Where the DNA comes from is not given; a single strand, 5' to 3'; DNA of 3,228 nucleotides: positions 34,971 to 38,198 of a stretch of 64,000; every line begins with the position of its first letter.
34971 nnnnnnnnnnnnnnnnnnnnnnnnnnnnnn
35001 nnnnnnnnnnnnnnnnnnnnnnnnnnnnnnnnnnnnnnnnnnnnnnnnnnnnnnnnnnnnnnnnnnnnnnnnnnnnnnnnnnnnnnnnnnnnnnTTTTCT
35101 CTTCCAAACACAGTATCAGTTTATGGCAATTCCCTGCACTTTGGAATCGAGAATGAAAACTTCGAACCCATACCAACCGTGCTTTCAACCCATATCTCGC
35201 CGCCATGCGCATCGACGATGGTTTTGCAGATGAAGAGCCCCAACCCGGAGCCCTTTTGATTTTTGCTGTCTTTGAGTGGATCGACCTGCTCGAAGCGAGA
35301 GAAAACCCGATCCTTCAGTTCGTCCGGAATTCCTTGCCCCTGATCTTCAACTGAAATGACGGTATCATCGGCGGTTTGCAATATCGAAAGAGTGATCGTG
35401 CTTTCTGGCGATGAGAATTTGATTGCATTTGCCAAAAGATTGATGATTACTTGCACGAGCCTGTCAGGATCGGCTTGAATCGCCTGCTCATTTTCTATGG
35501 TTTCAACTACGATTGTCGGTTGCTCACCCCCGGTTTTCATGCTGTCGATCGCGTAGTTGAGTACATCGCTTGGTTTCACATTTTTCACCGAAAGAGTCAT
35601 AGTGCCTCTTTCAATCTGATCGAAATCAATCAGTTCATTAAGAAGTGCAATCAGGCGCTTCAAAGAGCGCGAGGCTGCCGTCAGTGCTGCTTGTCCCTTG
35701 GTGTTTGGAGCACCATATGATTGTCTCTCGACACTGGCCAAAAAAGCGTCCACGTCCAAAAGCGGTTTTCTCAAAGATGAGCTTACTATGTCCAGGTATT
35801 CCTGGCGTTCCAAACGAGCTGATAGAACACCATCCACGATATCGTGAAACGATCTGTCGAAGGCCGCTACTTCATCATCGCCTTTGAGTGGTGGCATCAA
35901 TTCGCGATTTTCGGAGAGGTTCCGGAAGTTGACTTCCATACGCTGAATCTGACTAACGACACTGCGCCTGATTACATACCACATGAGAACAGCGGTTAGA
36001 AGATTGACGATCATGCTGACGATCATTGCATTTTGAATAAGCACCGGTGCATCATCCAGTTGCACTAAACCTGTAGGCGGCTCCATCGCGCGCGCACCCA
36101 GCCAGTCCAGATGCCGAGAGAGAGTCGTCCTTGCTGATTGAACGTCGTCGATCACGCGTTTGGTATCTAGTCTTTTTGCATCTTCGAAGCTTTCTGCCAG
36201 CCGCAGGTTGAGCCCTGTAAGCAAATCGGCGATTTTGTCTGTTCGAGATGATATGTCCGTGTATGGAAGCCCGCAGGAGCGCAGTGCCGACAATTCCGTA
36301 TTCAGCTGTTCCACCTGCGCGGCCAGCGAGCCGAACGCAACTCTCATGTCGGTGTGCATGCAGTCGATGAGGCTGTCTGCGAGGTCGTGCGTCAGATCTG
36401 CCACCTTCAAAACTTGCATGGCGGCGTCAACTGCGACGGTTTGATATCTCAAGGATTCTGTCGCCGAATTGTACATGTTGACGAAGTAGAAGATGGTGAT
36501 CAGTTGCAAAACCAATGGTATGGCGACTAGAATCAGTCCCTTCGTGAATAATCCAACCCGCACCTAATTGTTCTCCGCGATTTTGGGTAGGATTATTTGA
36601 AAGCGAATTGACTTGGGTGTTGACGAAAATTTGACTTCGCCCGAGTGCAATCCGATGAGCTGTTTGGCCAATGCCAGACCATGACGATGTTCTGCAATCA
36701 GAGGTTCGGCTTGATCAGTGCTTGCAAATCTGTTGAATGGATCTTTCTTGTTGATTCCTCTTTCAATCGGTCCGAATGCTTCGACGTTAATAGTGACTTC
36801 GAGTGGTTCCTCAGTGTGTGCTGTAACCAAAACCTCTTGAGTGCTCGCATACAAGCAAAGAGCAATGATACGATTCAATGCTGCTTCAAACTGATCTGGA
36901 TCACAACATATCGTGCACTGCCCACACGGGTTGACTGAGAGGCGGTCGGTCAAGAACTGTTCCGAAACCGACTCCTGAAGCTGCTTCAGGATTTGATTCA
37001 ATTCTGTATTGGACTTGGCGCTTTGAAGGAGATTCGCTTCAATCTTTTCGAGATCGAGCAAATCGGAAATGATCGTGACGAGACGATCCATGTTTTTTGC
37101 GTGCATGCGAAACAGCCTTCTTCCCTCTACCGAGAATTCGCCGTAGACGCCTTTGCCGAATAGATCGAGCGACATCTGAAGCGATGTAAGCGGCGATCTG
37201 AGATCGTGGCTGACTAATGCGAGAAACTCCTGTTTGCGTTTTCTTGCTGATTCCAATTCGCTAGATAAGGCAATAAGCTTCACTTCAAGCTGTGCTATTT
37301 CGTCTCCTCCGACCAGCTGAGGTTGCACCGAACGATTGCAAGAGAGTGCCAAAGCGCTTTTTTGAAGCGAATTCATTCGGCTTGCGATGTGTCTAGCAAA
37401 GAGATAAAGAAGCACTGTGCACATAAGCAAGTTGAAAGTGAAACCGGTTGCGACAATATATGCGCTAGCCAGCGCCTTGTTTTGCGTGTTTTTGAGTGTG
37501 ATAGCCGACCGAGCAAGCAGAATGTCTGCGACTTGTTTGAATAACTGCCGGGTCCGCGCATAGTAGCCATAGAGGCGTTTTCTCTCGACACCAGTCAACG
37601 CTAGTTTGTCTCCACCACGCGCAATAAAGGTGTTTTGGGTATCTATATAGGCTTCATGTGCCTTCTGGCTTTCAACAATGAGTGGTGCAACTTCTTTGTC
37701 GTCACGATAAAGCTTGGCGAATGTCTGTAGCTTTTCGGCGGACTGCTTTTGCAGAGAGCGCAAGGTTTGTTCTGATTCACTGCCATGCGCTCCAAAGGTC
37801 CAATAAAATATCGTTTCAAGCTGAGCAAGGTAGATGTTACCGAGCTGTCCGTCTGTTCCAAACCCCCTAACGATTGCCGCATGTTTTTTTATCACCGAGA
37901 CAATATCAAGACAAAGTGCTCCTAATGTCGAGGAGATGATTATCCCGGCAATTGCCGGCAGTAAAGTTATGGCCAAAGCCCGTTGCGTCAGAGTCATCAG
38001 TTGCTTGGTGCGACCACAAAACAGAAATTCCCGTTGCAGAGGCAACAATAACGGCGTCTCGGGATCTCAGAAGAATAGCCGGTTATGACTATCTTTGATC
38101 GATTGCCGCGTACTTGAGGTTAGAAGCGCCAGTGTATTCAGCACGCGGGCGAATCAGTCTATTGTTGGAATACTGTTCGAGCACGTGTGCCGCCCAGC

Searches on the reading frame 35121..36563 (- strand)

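Call 4: search_protein_families(library=pfam, proteins=[window:35121-36563:-], max_evalue=1)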
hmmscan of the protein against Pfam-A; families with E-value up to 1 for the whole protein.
window:35121-36563:- (480 aa): 5 families
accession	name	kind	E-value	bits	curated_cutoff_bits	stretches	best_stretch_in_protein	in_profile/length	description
PF02518.31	HATPase_c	-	2.5e-30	105.6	26.4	1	365-475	2-109/111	Histidine kinase-, DNA gyrase B-, and HSP90-like ATPase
PF13581.12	HATPase_c_2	-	2.4e-05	24.8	27.4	1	376-452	39-111/127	Histidine kinase-like ATPase domain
PF14501.12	HATPase_c_5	-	0.00022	21.5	22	1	369-460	6-89/102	GHKL domain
PF13589.12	HATPase_c_3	-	0.0036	17.8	25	1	371-445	5-79/137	Histidine kinase-, DNA gyrase B-, and HSP90-like ATPase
PF00512.31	HisKA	-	0.0091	16.5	26.9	1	253-320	2-66/66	His Kinase A (phospho-acceptor) domain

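Call 5: search_protein_families(library=ncbifam, proteins=[window:35121-36563:-], max_evalue=1)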
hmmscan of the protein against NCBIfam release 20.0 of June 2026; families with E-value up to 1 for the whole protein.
window:35121-36563:- (480 aa): 88 families (the best 25 are shown)
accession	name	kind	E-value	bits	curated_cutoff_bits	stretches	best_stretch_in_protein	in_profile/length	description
NF033092.0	HK_WalK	equivalog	3.1e-43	148.2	725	1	251-474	370-593/594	cell wall metabolism sensor histidine kinase WalK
TIGR02956.1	TMAO_torS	equivalog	1.2e-41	142.7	676.5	1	289-476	497-683/967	TMAO reductase system sensor histidine kinase/response regulator TorS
NF047874.1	MASE3_PAS_HK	subfamily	2.6e-41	142.2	560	1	303-475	452-625/655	MASE3 domain-containing sensor histidine kinase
NF046044.1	PnpS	equivalog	4e-41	141.3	400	1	253-474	170-390/390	two-component system histidine kinase PnpS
TIGR02966.1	phoR_proteo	equivalog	1.4e-40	139.3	334.2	1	252-473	113-333/333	phosphate regulon sensor histidine kinase PhoR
NF006800.0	PRK09303.1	equivalog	1.6e-36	126.1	342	1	247-477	144-379/383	histidine kinase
NF008312.0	PRK11100.1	equivalog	1.2e-33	116.6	356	1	179-474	183-473/477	two-component system sensor histidine kinase CreC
NF011874.0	PRK15347.1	equivalog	3e-33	114.9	852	1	255-474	400-613/921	two component system sensor kinase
NF041880.1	EPS_EpsF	equivalog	1.3e-31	109.7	900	1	252-470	273-488/492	response regulator EpsF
NF041832.1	near_NosP_CTERM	subfamily_domain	3.9e-31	108.4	400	1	249-476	3-226/370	NahK/ErcS family hybrid sensor histidine kinase/response regulator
TIGR01386.1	cztS_silS_copS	subfamily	1.1e-30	107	292.55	1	179-473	166-456/457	heavy metal sensor histidine kinase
NF033093.1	HK_VicK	exception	9.7e-30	103.6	680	1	251-474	207-434/448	cell wall metabolism sensor histidine kinase VicK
NF012163.2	BaeS_SmeS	equivalog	1.2e-29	103.5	500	1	179-461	165-444/457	sensor histidine kinase efflux regulator BaeS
NF040691.1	MtrAB_MtrB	equivalog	1.8e-29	103.2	450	1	175-477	185-494/507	MtrAB system histidine kinase MtrB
NF007898.0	PRK10604.1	equivalog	3.9e-29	102.1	478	1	178-478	139-426/433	two-component system sensor histidine kinase RstB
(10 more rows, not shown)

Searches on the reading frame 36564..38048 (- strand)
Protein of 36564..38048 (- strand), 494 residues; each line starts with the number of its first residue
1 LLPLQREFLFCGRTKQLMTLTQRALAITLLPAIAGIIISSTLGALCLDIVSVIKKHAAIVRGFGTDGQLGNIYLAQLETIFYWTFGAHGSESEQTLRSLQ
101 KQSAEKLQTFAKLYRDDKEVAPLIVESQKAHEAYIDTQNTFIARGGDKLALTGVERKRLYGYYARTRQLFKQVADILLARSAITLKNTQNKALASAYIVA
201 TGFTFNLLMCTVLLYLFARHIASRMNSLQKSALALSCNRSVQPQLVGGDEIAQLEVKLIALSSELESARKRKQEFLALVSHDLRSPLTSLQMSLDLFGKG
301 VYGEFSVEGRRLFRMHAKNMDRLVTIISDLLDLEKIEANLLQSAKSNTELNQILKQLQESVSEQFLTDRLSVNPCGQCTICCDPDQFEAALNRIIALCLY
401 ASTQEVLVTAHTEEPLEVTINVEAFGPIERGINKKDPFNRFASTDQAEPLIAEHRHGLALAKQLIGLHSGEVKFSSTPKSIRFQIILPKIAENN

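Call 4: search_protein_families(library=pfam, proteins=[window:36564-38048:-], max_evalue=1)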
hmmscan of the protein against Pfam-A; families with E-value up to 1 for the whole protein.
window:36564-38048:- (494 aa): 4 families
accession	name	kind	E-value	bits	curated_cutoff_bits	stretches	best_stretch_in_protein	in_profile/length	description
PF00512.31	HisKA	-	1.5e-13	51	26.9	1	272-338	2-65/66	His Kinase A (phospho-acceptor) domain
PF02518.31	HATPase_c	-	0.0038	18.1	26.4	1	401-488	22-108/111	Histidine kinase-, DNA gyrase B-, and HSP90-like ATPase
PF10482.14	CtIP_N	-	0.055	13.9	27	1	311-381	7-76/120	Tumour-suppressor protein CtIP N-terminal domain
PF05038.18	Cytochrom_B558a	-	0.11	12.5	25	1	23-62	89-127/184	Cytochrome Cytochrome b558 alpha-subunit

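Call 5: search_protein_families(library=ncbifam, proteins=[window:36564-38048:-], max_evalue=1)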
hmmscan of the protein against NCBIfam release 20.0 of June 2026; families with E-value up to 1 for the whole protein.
window:36564-38048:- (494 aa): 53 families (the best 25 are shown)
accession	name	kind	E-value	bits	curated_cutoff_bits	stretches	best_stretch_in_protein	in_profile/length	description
NF033092.0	HK_WalK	equivalog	3.1e-22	78.9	725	2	269-486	369-591/594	cell wall metabolism sensor histidine kinase WalK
NF045900.1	HisKinCpxALeg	equivalog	1.2e-19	70.4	800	1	206-487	161-449/451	two-component system sensor histidine kinase CpxA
NF008312.0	PRK11100.1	equivalog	2.2e-19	69.7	356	1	207-489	192-474/477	two-component system sensor histidine kinase CreC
TIGR01386.1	cztS_silS_copS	subfamily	3.7e-17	62.5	292.55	1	194-488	161-457/457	heavy metal sensor histidine kinase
NF012163.2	BaeS_SmeS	equivalog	5.5e-17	61.8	500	1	182-478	155-446/457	sensor histidine kinase efflux regulator BaeS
NF033091.0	HK_VanS_ACDEFG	equivalog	1.6e-16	60.3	400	1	249-488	51-293/293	vancomycin resistance histidine kinase VanS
NF007007.0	PRK09470.1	equivalog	2.1e-16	59.9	486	1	207-489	178-459/463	envelope stress sensor histidine kinase CpxA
TIGR02966.1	phoR_proteo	equivalog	1.3e-15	57.2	334.2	1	264-478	106-323/333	phosphate regulon sensor histidine kinase PhoR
NF040691.1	MtrAB_MtrB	equivalog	1.5e-15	57.2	450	1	185-493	176-496/507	MtrAB system histidine kinase MtrB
NF041210.1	his_kin_PieS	equivalog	4.7e-14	52.2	850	1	205-491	175-472/474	two component system sensor histidine kinase PieS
NF046044.1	PnpS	equivalog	8e-14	51.4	400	1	263-487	161-389/390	two-component system histidine kinase PnpS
NF007837.0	PRK10549.1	equivalog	9.6e-13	47.6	603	1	183-488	156-457/466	envelope stress sensor histidine kinase BaeS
NF007688.0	PRK10364.1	equivalog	7.4e-12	44.8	479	1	172-492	172-454/460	two-component system sensor histidine kinase ZraS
NF012226.0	AdeS_HK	equivalog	8.6e-12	44.9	500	1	199-488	66-352/353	two-component sensor histidine kinase AdeS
NF007793.0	PRK10490.1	equivalog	2.1e-11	42.6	1123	1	261-489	652-882/895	two-component system sensor histidine kinase KdpD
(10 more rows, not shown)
